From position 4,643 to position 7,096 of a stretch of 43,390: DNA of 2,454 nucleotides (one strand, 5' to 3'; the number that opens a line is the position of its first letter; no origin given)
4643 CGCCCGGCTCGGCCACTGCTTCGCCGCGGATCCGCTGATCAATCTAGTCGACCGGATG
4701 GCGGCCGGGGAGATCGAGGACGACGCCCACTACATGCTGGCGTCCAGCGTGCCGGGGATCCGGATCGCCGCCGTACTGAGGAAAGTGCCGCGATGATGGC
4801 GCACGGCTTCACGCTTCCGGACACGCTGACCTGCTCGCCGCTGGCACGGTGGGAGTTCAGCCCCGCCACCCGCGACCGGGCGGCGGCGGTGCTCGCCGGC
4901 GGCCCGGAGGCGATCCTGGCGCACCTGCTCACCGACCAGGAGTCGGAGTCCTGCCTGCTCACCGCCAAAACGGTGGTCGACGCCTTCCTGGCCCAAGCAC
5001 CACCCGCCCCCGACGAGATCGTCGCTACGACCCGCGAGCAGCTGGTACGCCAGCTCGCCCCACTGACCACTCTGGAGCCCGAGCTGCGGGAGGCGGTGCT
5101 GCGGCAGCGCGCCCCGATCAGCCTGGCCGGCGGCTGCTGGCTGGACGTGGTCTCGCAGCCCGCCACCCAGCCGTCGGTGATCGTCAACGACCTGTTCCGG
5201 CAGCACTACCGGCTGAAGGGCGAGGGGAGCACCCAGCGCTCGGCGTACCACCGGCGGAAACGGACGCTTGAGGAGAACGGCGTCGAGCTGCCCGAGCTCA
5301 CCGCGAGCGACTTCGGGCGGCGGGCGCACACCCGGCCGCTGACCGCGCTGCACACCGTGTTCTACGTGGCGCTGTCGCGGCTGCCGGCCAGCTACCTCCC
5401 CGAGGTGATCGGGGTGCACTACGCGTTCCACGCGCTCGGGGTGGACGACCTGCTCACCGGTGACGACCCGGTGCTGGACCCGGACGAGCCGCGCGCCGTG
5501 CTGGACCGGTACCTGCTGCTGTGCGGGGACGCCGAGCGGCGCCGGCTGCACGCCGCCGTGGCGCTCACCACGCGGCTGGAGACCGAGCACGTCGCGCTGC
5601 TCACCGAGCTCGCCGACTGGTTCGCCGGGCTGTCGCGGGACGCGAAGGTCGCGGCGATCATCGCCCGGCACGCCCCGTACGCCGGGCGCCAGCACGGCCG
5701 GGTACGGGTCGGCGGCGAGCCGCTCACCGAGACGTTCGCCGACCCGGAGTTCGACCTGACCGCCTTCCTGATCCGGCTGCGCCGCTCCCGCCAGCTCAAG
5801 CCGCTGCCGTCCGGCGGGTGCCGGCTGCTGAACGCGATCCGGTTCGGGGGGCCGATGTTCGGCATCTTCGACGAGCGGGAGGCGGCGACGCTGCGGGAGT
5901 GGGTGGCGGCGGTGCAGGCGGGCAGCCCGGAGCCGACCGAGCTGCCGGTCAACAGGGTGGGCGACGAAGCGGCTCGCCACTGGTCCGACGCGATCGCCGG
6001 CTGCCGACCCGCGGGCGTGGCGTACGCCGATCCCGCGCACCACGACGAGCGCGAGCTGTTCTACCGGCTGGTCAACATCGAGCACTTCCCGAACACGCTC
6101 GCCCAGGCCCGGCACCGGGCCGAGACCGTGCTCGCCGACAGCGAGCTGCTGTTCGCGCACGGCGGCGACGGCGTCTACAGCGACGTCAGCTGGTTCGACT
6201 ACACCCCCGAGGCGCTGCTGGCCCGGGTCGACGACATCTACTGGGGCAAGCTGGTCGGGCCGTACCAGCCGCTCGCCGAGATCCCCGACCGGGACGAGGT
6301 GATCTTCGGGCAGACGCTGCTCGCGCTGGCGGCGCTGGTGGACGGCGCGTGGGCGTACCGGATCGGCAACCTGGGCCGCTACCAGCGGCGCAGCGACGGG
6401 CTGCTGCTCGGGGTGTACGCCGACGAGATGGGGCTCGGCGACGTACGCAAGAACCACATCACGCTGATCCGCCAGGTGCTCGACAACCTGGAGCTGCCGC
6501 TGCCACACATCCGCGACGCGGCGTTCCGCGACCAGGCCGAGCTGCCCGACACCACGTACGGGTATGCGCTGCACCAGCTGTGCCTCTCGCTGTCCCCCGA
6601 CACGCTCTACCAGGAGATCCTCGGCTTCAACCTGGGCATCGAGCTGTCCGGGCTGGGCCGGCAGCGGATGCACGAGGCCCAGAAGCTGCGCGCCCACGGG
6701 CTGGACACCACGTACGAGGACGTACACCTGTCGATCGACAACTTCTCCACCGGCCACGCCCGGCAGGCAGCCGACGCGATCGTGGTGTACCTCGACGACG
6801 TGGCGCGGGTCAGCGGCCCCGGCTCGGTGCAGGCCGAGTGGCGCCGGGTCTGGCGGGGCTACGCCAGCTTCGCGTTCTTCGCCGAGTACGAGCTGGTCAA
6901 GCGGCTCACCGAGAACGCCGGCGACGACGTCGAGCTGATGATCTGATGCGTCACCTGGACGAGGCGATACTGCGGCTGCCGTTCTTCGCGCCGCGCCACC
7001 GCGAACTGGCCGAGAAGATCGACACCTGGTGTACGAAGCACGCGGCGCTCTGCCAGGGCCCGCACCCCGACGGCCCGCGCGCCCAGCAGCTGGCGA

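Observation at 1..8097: Compact divergent biosynthetic locus: discrete ACP/KS/KS-like genes facing an exporter-TE-KASIII-like-tandem HDO-ACAD operon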

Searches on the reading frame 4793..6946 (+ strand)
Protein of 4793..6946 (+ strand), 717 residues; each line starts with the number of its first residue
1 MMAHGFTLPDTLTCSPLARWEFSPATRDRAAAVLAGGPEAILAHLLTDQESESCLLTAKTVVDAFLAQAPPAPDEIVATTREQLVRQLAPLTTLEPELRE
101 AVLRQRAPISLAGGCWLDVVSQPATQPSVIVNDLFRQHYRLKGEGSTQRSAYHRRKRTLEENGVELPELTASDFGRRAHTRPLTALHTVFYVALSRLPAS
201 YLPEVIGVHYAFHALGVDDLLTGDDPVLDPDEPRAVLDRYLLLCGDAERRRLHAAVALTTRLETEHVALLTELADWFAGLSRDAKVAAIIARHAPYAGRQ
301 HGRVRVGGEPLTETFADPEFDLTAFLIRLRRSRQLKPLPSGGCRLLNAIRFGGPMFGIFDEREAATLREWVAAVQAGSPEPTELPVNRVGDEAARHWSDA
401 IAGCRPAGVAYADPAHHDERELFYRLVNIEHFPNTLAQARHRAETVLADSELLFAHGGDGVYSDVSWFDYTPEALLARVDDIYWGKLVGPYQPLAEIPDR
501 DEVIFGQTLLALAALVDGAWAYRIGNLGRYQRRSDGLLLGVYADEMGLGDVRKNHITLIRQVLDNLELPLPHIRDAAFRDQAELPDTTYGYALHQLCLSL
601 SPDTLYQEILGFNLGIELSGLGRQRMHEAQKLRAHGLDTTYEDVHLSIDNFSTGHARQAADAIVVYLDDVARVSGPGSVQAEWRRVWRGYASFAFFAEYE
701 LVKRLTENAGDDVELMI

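Call 6: search_protein_families(library=pfam, proteins=[window:4793-6946:+], max_evalue=0.01)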
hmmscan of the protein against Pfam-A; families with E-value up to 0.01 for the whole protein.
window:4793-6946:+ (717 aa): 1 family
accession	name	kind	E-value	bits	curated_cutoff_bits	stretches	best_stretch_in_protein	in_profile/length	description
PF14518.11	Haem_oxygenas_2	-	1.8e-14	54.4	28.9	1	515-687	12-174/177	Iron-containing redox enzyme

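Call 7: search_protein_families(library=ncbifam, proteins=[window:4793-6946:+], max_evalue=0.01)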
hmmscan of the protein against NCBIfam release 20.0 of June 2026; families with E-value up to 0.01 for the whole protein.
window:4793-6946:+ (717 aa): 0 families

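Call 12: find_homologous_proteins(query=window:4793-6946:+)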
Query window:4793-6946:+ (717 aa): 508 proteins with E <= 0.001 among 8000 candidates; the best 120 are listed.
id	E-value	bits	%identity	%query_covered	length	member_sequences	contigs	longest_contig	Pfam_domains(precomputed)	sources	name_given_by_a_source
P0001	0.0e+0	1633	100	100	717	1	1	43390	PF14518.12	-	-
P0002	0.0e+0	1117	70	99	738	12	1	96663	PF14518.12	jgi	-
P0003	0.0e+0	1097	67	100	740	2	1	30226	PF14518.12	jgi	jgi:hypothetical protein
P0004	0.0e+0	1084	68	99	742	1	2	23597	PF14518.12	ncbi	ncbi:MAG: iron-containing redox enzyme family protein [Micromonosporaceae bacterium]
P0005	0.0e+0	1079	67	98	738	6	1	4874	PF14518.12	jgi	jgi:hypothetical protein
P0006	0.0e+0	1058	66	99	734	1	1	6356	PF14518.12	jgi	jgi:hypothetical protein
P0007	0.0e+0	1045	66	99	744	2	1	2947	PF14518.12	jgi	jgi:hypothetical protein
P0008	0.0e+0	1042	65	99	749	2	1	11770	PF14518.12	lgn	-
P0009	4.0e-277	939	59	99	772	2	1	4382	PF14518.12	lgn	-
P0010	1.4e-272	924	59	99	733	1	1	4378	PF14518.12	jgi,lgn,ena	-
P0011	4.8e-268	909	60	97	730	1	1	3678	PF14518.12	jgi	jgi:hypothetical protein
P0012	1.7e-267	908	59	97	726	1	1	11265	PF14518.12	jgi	jgi:hypothetical protein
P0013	6.5e-266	902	60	99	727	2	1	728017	PF14518.12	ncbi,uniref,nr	ncbi:hypothetical protein D0T12_19605 [Actinomadura spongiicola]|uniref:Iron-containing redox enzyme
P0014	1.0e-265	902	57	100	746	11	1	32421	PF14518.12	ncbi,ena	-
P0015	3.0e-263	893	59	99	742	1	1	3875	PF14518.12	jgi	jgi:hypothetical protein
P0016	2.5e-262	890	59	99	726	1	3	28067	PF14518.12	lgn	-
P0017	1.0e-261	888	58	99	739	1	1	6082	PF14518.12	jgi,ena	-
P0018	1.0e-261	888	57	100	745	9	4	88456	PF14518.12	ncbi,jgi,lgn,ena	-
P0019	1.1e-261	888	59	98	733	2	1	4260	PF14518.12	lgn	-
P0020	6.3e-261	886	59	98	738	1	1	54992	PF14518.12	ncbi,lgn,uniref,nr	ncbi:iron-containing redox enzyme family protein [Actinophytocola sp.]|uniref:iron-containing redox 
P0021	1.2e-259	882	56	100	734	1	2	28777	PF14518.12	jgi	jgi:hypothetical protein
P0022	2.9e-259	880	56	98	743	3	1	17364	PF14518.12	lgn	-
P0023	6.8e-258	876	58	98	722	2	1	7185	PF14518.12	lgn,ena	-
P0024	8.3e-258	875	57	99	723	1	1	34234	PF14518.12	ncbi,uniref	ncbi:iron-containing redox enzyme family protein [Micromonospora sp. LOL_024]|uniref:iron-containing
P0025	9.4e-258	875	57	100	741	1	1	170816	PF14518.12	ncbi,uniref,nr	ncbi:iron-containing redox enzyme family protein [Streptomyces blattellae]|uniref:iron-containing re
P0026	3.3e-257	874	58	99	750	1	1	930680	PF14518.12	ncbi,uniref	ncbi:iron-containing redox enzyme family protein [Spirillospora sp. NPDC048911]|uniref:iron-containi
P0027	3.8e-257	873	58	99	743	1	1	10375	PF14518.12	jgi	-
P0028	1.9e-256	871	57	99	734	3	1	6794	PF14518.12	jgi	jgi:hypothetical protein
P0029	1.9e-256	871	57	98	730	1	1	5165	PF14518.12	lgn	-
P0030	2.9e-256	870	58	99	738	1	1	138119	PF14518.12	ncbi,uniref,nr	ncbi:MAG TPA: iron-containing redox enzyme family protein [Actinophytocola sp.]|uniref:iron-containi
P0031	3.2e-256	870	57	100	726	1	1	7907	PF14518.12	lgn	-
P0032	3.8e-256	870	58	97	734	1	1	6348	PF14518.12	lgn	-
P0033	5.6e-256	869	56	100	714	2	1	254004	PF14518.12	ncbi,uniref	ncbi:iron-containing redox enzyme family protein [Actinophytocola sp.]|uniref:iron-containing redox 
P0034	7.0e-256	869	56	99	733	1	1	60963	PF14518.12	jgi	jgi:Iron-containing redox enzyme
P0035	7.6e-256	869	58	98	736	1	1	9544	PF14518.12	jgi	jgi:hypothetical protein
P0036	1.0e-255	869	58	98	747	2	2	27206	PF14518.12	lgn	-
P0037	3.1e-255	867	56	98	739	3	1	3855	PF14518.12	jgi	jgi:Iron-containing redox enzyme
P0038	3.4e-255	867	56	97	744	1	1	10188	PF14518.12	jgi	jgi:hypothetical protein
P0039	4.4e-255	866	56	99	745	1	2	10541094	PF14518.12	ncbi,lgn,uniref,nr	ncbi:iron-containing redox enzyme family protein [Streptomyces sp. 11x1]|uniref:iron-containing redo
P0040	5.0e-255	866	56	99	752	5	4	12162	PF14518.12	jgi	jgi:hypothetical protein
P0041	9.3e-255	865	57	98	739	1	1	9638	PF14518.12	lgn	-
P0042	9.4e-255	865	57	99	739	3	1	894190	PF14518.12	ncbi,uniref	ncbi:iron-containing redox enzyme family protein [Actinomadura sp. 6N118]|uniref:iron-containing red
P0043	1.2e-254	865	57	99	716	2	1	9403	PF14518.12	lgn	-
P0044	2.0e-254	864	57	99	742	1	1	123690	PF14518.12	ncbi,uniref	ncbi:iron-containing redox enzyme family protein [Streptomyces sp. YGL11-2]|uniref:iron-containing r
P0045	2.3e-254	864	58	97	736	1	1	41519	PF14518.12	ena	-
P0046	2.7e-254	864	58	97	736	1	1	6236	PF14518.12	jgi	jgi:hypothetical protein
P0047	3.2e-254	864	57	99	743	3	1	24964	PF14518.12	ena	-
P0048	3.4e-254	864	55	100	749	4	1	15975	PF14518.12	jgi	jgi:hypothetical protein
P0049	9.8e-254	862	58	98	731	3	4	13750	PF14518.12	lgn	-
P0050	3.7e-253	860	57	98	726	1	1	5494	PF14518.12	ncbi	-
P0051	5.6e-253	860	56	99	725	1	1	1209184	PF14518.12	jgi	jgi:Iron-containing redox enzyme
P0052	6.1e-253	859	57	98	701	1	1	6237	PF14518.12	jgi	jgi:hypothetical protein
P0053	1.2e-252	858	56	99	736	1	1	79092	PF14518.12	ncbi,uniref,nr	ncbi:iron-containing redox enzyme family protein [Micromonospora sp. HNM0581]|uniref:iron-containing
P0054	1.4e-252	858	58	98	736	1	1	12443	PF14518.12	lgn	-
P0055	1.6e-252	858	57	97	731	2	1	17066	PF14518.12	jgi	jgi:hypothetical protein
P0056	4.8e-252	856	57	97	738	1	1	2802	PF14518.12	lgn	-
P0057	5.7e-252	856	56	99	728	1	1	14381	PF14518.12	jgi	jgi:Iron-containing redox enzyme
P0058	6.5e-252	856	56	99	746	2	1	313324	PF14518.12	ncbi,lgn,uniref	ncbi:iron-containing redox enzyme family protein [Streptomyces olivaceiscleroticus]|uniref:Iron-cont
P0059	1.0e-251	855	56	97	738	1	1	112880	PF14518.12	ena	-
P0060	1.1e-251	855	56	98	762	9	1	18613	PF14518.12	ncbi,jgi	-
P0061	1.1e-251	855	55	99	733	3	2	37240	PF14518.12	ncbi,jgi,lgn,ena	-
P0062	1.1e-251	855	55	100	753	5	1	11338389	PF14518.12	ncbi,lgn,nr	ncbi:iron-containing redox enzyme family protein [Streptomyces sp. NBC_01231]|nr:iron-containing red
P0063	3.9e-251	853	55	99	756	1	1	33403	PF14518.12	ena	-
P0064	5.1e-251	853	55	100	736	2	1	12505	PF14518.12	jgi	jgi:hypothetical protein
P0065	5.1e-251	853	55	99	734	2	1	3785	PF14518.12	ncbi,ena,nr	ncbi:MAG TPA: iron-containing redox enzyme family protein [Candidatus Eisenbacteria bacterium]|nr:ir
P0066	5.4e-251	853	56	100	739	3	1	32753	PF14518.12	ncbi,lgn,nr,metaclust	ncbi:hypothetical protein VR41_07455 [Streptomyces sp. NRRL B-1568]|nr:hypothetical protein VR41_074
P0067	5.5e-251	853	57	98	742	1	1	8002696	PF14518.12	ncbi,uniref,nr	ncbi:iron-containing redox enzyme family protein [Streptomyces sp. CT34]|uniref:iron-containing redo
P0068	8.5e-251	852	56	99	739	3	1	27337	PF14518.12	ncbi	-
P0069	1.0e-250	852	56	98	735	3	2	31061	PF14518.12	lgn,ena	-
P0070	1.5e-250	851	57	98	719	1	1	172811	PF14518.12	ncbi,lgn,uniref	ncbi:iron-containing redox enzyme family protein [Spirillospora sp. NPDC047279]|uniref:iron-containi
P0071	2.4e-250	851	57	99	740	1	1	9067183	PF14518.12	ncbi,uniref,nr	ncbi:iron-containing redox enzyme family protein [Streptomyces sp. GS7]|uniref:iron-containing redox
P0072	2.9e-250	851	57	94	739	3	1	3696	PF14518.12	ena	-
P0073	2.9e-250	851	55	99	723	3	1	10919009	PF14518.12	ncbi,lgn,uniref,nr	ncbi:iron-containing redox enzyme family protein [Streptomyces sp. NBC_00576]|uniref:iron-containing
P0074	3.0e-250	850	54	100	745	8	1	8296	PF14518.12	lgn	-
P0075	4.2e-250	850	56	97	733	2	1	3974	PF14518.12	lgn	-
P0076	4.6e-250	850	56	98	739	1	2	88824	PF14518.12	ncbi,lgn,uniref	ncbi:iron-containing redox enzyme family protein [Actinophytocola sp.]|uniref:iron-containing redox 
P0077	5.7e-250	850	56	99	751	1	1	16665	PF14518.12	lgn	-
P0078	6.3e-250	849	57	97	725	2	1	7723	PF14518.12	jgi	jgi:hypothetical protein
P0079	1.0e-249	849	55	100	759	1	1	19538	PF14518.12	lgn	-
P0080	1.2e-249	848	56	99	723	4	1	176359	PF14518.12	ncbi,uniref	ncbi:iron-containing redox enzyme family protein [Streptomyces sp. NPDC004629]|uniref:iron-containin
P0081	3.4e-249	847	55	98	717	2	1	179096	PF14518.12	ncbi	ncbi:MAG: iron-containing redox enzyme family protein [Labedaea sp.]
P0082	4.7e-249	847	56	98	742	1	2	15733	PF14518.12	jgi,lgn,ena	-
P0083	4.9e-249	847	57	98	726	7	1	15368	PF14518.12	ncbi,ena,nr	ncbi:MAG: hypothetical protein AUG44_12140 [Actinobacteria bacterium 13_1_20CM_3_71_11]|nr:MAG: hypo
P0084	4.9e-249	847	56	99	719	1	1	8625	PF14518.12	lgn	-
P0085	7.9e-249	846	56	98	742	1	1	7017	PF14518.12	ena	-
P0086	8.1e-249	846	56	98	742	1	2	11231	PF14518.12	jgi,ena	jgi:hypothetical protein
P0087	1.0e-248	845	56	99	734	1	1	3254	PF14518.12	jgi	-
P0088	1.6e-248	845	56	98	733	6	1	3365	PF14518.12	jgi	jgi:hypothetical protein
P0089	2.2e-248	844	54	100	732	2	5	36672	PF14518.12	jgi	jgi:hypothetical protein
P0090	3.3e-248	844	58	97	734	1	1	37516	PF14518.12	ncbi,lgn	-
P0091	3.8e-248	844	55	100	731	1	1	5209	PF14518.12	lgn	-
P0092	4.3e-248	843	57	99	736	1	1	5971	PF14518.12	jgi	jgi:hypothetical protein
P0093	6.2e-248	843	55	98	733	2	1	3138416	PF14518.12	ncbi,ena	-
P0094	6.4e-248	843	57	98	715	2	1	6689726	PF14518.12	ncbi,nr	ncbi:hypothetical protein CIK06_17690 [Plantactinospora sp. KBS50]|nr:hypothetical protein CIK06_176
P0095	7.8e-248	843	56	99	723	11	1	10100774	PF14518.12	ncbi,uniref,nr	ncbi:iron-containing redox enzyme family protein [Streptomyces sp. 769]|uniref:iron-containing redox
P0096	8.6e-248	842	57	97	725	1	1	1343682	PF14518.12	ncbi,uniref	ncbi:iron-containing redox enzyme family protein [Kitasatospora sp. NPDC052896]|uniref:iron-containi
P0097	9.9e-248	842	55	99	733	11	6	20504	PF14518.12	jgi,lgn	-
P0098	1.2e-247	842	56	98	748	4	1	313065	PF14518.12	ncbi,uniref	ncbi:iron-containing redox enzyme family protein [Streptomyces sp. NPDC053560]|uniref:iron-containin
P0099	1.2e-247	842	55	99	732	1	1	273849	PF14518.12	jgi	jgi:Iron-containing redox enzyme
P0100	2.3e-247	841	54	99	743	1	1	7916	PF14518.12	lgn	-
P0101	2.4e-247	841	56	100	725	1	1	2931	PF14518.12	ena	-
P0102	2.4e-247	841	55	98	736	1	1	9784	PF14518.12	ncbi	ncbi:MAG TPA: iron-containing redox enzyme family protein [Micromonosporaceae bacterium]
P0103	2.6e-247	841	55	99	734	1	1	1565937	PF14518.12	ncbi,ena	-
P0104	3.2e-247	840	54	99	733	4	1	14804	PF14518.12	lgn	-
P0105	3.4e-247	840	57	98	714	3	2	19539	PF14518.12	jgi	jgi:hypothetical protein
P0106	3.7e-247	840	56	99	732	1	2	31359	PF14518.12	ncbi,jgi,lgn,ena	-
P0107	3.7e-247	840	55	100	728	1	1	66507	PF14518.12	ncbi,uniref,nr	ncbi:hypothetical protein C7C46_26485 [Streptomyces tateyamensis]|uniref:Iron-containing redox enzym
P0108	6.6e-247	839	56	97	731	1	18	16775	PF14518.12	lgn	-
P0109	6.6e-247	839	56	98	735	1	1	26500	PF14518.12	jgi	jgi:hypothetical protein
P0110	6.8e-247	839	55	99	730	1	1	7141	PF14518.12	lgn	-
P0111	9.7e-247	839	54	99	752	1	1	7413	PF14518.12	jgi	jgi:hypothetical protein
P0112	1.1e-246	839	55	99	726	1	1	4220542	PF14518.12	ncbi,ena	-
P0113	1.2e-246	839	55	99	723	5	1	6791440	PF14518.12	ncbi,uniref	ncbi:iron-containing redox enzyme family protein [Streptomyces inhibens]|uniref:iron-containing redo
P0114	1.4e-246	838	56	98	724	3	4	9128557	PF14518.12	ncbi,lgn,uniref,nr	ncbi:iron-containing redox enzyme family protein [Amorphoplanes digitatis]|uniref:Iron-containing re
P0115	2.2e-246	838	54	99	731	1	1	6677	PF14518.12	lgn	-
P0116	2.6e-246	837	55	99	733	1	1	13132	PF14518.12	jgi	jgi:Iron-containing redox enzyme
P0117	4.2e-246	837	55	99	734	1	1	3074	PF14518.12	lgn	-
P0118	5.3e-246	836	56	98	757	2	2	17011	PF14518.12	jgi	jgi:heme oxygenase-like protein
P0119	5.7e-246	836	55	98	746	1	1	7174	PF14518.12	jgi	jgi:hypothetical protein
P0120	5.7e-246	836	54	99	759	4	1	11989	PF14518.12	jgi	-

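Call 13: find_encoding_contigs(protein=P0002, flank=10000, max_places=2)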
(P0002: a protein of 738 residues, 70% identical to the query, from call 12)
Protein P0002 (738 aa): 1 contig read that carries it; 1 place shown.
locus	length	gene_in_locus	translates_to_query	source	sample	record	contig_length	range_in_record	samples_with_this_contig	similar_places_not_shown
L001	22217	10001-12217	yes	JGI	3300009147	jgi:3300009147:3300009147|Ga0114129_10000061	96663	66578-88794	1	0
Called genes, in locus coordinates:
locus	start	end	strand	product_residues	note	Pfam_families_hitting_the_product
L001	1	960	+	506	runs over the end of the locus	PF00501:AMP-binding, PF23562:AMP-binding_C_3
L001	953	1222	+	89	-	-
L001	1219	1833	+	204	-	PF13302:Acetyltransf_3, PF00583:Acetyltransf_1 (weak)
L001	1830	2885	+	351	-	PF03417:AAT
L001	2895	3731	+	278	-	-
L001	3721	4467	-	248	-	PF00106:adh_short, PF08659:KR, PF01370:Epimerase (weak), PF13561:adh_short_C2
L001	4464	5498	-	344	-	PF00109:ketoacyl-synt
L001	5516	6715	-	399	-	PF00109:ketoacyl-synt, PF02801:Ketoacyl-synt_C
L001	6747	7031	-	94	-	PF23297:ACP_SdgA_C (weak), PF00550:PP-binding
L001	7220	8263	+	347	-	PF00892:EamA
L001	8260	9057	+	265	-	PF00561:Abhydrolase_1 (faint), PF00975:Thioesterase, PF12697:Abhydrolase_6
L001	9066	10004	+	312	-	PF08545:ACP_syn_III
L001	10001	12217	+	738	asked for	PF14518:Haem_oxygenas_2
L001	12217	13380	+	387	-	PF02771:Acyl-CoA_dh_N, PF02770:Acyl-CoA_dh_M, PF00441:Acyl-CoA_dh_1, PF08028:Acyl-CoA_dh_2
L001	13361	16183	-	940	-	PF00486:Trans_reg_C (weak), PF03704:BTAD, PF07719:TPR_2 (faint), PF13374:TPR_10 (faint), PF13428:TPR_14 (faint), PF00515:TPR_1 (faint), PF00931:NB-ARC (weak), PF13424:TPR_12, +1 more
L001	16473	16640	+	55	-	-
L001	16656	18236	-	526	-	-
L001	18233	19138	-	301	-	PF00005:ABC_tran, PF13304:AAA_21, PF13732:DrrA1-3_C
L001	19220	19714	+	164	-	PF12802:MarR_2, PF27059:HTH_MmpR5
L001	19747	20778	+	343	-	PF00491:Arginase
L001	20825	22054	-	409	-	-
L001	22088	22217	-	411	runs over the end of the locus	PF26571:VldE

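Call 14: find_encoding_contigs(protein=P0039, flank=10000, max_places=2)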
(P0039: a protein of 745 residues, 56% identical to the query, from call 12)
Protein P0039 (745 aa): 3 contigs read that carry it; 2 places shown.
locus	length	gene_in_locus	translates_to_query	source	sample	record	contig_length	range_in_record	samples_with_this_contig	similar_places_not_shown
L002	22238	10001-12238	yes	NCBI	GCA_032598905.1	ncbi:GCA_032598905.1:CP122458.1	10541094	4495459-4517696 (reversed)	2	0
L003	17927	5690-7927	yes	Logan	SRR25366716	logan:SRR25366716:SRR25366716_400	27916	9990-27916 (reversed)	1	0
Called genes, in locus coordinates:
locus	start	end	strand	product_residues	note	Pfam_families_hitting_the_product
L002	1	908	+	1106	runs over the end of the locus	PF02223:Thymidylate_kin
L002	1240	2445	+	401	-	PF13177:DNA_pol3_delta2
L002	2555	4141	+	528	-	PF00561:Abhydrolase_1, PF08386:Abhydrolase_4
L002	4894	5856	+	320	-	PF00892:EamA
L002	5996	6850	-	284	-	PF11495:TrmB_EBD_N (weak)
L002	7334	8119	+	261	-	PF00975:Thioesterase, PF12697:Abhydrolase_6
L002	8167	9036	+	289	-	PF13714:PEP_mutase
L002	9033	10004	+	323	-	PF08545:ACP_syn_III, PF08541:ACP_syn_III_C (weak)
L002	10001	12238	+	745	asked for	PF14518:Haem_oxygenas_2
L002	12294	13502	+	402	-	PF02771:Acyl-CoA_dh_N, PF02770:Acyl-CoA_dh_M, PF00441:Acyl-CoA_dh_1, PF08028:Acyl-CoA_dh_2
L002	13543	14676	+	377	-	PF00067:p450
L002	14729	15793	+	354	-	PF05222:AlaDh_PNT_N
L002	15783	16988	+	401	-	PF03435:Sacchrp_dh_NADP, PF16653:Sacchrp_dh_C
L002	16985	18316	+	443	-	PF07478:Dala_Dala_lig_C (weak), PF13535:ATP-grasp_4, PF15632:ATPgrasp_Ter (faint)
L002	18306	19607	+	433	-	PF07690:MFS_1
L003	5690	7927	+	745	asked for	PF14518:Haem_oxygenas_2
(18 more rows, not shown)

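Call 15: find_encoding_contigs(protein=P0013, flank=10000, max_places=2)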
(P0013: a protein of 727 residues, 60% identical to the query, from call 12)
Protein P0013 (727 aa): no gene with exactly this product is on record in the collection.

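Call 18: find_related_loci(query=A1, collection=genome_contigs, flank=10000)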
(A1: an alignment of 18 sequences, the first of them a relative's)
Query A1 (717 aa) in genome_contigs; peptide patterns used: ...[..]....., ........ (x = any residue, [..] = any of these).
221 stretches matched a pattern; 211 encode a relative of the query (tblastn E <= 1e-3); the best 80 are kept; 80 distinct loci.
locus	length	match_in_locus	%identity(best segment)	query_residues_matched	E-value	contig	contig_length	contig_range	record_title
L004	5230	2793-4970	69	1-708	0e+0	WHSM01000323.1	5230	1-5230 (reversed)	MAG: Micromonosporaceae bacterium isolate Dino_bin4 k141_34046_length_5230_cov_49.6430, whole genome shotgun sequence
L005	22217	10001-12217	59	1-706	0e+0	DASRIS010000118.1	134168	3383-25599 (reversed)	MAG TPA_asm: Micromonosporaceae bacterium isolate SMAG_U10116 k141_1435398, whole genome shotgun sequence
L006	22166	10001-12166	60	6-717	0e+0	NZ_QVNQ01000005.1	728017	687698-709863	Actinomadura spongiicola strain LHW52907 scaffold5, whole genome shotgun sequence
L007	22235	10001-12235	58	6-717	0e+0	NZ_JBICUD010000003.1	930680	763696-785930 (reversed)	Spirillospora sp. NPDC048911 NPDC048911_415_B11.ctg-0003, whole genome shotgun sequence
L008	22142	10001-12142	56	2-717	0e+0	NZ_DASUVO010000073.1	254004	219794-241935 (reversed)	MAG: Actinophytocola sp. isolate SMAG_U1817 k141_1559394, whole genome shotgun sequence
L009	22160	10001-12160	57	6-717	0e+0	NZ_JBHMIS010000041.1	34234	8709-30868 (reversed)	Micromonospora sp. LOL_024 contig00041, whole genome shotgun sequence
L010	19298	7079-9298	68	6-717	0e+0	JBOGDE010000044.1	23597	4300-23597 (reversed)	MAG: Micromonosporaceae bacterium isolate SD8037_metabat2.bin.2_sub NODE_711_length_23597_cov_2.911504, whole genome sho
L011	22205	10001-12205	57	6-717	0e+0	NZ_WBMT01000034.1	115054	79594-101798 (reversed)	Actinomadura rudentiformis strain HMC1 Scaffold34, whole genome shotgun sequence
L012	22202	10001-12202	57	6-717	0e+0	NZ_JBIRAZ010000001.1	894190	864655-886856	Actinomadura sp. 6N118 contig_1, whole genome shotgun sequence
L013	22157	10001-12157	58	6-703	0e+0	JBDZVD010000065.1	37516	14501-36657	MAG: Micromonosporaceae bacterium isolate PE_dung27 NODE_387_length_37516, whole genome shotgun sequence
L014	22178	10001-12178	56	6-717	0e+0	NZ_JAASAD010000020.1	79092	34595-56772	Micromonospora sp. HNM0581 NODE20, whole genome shotgun sequence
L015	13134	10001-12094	57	41-717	0e+0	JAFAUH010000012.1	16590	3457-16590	MAG: Streptomycetaceae bacterium isolate CP_BM_RX_5 BM_RX_k147_12603938, whole genome shotgun sequence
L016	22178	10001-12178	56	1-708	0e+0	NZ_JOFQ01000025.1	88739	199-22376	Streptomyces niger strain NRRL B-3857 contig25.1, whole genome shotgun sequence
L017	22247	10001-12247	55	1-717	0e+0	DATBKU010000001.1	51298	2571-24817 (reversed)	MAG TPA_asm: Streptosporangiaceae bacterium isolate SMAG_U3954 k141_917454, whole genome shotgun sequence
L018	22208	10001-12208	56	6-717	0e+0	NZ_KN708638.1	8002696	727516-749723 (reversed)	Streptomyces sp. CT34 Scaffold1, whole genome shotgun sequence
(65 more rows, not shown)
